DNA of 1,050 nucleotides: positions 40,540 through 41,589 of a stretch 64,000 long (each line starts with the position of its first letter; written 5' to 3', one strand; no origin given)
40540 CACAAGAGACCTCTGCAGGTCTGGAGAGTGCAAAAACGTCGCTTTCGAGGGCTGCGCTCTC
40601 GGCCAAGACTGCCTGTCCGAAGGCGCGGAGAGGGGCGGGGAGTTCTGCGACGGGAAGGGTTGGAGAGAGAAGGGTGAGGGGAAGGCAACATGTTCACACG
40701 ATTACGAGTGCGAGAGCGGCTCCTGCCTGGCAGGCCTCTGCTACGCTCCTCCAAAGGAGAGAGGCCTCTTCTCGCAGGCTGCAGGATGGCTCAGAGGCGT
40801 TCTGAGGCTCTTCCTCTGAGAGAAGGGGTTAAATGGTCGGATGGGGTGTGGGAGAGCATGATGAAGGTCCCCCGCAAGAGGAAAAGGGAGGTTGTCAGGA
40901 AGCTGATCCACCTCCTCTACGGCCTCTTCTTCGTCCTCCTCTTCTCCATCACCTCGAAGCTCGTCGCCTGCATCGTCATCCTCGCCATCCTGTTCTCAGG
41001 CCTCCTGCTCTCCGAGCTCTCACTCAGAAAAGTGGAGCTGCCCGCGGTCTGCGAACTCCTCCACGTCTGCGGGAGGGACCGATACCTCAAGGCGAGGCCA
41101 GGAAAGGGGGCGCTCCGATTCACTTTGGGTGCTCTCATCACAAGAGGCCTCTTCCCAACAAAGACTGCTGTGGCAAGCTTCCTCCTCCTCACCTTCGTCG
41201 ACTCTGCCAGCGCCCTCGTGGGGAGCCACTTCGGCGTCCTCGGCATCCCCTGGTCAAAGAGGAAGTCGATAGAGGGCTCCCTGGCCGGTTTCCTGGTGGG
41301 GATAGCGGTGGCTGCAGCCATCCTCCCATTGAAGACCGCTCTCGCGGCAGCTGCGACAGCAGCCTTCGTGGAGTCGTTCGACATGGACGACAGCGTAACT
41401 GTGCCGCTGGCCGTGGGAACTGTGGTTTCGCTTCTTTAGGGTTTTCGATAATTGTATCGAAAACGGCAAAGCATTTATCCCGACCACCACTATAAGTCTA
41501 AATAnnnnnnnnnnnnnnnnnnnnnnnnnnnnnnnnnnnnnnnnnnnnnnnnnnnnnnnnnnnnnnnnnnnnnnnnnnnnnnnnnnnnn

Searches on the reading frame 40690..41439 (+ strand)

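Call 78: search_protein_families(library=pfam, proteins=[window:40690-41439:+], max_evalue=0.01)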
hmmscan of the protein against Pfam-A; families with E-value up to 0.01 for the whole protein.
window:40690-41439:+ (249 aa): 1 family
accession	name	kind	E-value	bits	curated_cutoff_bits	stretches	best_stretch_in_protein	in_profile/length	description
PF07274.17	DUF1440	-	0.0093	16.5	34.7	0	62-107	48-93/135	Protein of unknown function (DUF1440)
